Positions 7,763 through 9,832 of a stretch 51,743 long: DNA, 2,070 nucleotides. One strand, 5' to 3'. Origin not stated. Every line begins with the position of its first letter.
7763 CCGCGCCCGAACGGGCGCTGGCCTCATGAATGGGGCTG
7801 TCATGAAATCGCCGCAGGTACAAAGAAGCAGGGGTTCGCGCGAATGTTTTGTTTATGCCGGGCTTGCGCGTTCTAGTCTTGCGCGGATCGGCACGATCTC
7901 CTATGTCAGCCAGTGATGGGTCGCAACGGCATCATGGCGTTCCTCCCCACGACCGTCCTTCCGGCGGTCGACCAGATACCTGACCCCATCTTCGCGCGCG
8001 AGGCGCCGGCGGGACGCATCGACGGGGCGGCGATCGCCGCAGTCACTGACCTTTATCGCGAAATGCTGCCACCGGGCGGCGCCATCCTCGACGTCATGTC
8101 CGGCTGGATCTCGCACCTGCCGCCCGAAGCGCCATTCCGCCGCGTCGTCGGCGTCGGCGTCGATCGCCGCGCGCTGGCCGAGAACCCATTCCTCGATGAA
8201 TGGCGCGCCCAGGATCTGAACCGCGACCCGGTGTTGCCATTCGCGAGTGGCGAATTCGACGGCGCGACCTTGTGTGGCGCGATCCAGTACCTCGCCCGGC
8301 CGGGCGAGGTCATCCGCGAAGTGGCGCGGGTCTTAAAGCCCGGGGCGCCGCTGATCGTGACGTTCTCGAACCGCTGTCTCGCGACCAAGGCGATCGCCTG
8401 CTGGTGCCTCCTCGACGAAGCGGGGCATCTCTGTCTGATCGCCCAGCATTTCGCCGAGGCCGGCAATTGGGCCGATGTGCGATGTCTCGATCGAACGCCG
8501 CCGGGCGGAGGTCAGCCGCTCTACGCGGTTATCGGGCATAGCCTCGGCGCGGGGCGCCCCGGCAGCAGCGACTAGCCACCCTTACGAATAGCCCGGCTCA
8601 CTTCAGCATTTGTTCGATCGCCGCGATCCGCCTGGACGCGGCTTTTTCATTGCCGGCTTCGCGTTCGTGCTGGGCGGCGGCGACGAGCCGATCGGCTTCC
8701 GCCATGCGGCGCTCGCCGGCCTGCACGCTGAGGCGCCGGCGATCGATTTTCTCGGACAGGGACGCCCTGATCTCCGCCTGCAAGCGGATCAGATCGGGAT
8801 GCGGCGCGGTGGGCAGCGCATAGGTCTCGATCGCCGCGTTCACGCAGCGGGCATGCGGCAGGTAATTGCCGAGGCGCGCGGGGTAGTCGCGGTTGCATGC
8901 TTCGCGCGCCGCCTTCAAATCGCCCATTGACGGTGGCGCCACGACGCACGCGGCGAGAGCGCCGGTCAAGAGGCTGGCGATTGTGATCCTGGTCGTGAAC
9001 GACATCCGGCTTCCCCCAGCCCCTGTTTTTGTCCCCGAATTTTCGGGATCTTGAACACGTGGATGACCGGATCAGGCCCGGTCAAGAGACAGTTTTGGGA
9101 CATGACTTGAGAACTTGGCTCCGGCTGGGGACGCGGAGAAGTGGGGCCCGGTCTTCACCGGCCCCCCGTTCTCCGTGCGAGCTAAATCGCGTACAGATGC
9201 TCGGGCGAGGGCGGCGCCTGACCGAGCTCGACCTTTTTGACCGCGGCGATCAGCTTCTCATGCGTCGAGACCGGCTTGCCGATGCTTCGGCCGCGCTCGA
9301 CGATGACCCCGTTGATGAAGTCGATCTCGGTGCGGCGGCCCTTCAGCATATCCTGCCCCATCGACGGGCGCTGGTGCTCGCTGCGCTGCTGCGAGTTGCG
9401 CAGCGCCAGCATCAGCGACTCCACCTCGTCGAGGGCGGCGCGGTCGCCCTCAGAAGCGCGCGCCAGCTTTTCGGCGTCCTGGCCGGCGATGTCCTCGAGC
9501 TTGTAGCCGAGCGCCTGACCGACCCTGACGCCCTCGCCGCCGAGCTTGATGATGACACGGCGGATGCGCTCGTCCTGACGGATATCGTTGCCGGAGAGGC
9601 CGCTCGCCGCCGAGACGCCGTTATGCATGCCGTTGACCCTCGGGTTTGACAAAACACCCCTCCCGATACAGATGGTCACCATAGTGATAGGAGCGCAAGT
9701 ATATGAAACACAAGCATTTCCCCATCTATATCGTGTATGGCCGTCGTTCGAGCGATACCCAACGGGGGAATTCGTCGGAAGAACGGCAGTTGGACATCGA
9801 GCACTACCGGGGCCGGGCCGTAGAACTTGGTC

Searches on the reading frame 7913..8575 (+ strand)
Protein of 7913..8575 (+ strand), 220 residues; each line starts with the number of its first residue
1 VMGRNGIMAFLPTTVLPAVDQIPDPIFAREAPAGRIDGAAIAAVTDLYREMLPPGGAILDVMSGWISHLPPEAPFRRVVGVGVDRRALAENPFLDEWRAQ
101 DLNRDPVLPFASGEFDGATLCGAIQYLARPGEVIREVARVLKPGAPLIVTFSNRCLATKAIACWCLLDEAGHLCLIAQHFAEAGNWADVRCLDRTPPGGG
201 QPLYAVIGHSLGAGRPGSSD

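Call 9: search_protein_families(library=pfam, proteins=[window:7913-8575:+], max_evalue=0.001)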
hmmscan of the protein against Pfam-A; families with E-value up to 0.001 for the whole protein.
window:7913-8575:+ (220 aa): 4 families
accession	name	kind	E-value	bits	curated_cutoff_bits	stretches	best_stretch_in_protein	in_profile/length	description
PF08241.18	Methyltransf_11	-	5.2e-08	33.9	21.2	1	84-148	27-94/95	Methyltransferase domain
PF13649.12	Methyltransf_25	-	6.4e-05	24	27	1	94-144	47-96/97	Methyltransferase domain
PF08242.18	Methyltransf_12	-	7.5e-05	23.8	30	1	67-146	12-97/98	Methyltransferase domain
PF13489.12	Methyltransf_23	-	0.00027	21.1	27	1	65-177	36-146/164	Methyltransferase domain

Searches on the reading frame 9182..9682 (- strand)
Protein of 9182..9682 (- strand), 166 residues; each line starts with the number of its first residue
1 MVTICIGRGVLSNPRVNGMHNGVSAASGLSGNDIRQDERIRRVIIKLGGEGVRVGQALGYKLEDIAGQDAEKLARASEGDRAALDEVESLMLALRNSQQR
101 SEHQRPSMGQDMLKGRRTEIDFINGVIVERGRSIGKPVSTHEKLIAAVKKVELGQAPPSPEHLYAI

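Call 77: search_protein_families(library=pfam, proteins=[window:9182-9682:-], max_evalue=0.01)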
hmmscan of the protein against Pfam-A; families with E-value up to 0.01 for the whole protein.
window:9182-9682:- (166 aa): 1 family
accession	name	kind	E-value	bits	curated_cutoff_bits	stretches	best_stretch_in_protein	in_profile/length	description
PF08546.17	ApbA_C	-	6e-20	72.3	22.7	1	16-152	12-125/125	Ketopantoate reductase PanE/ApbA C terminal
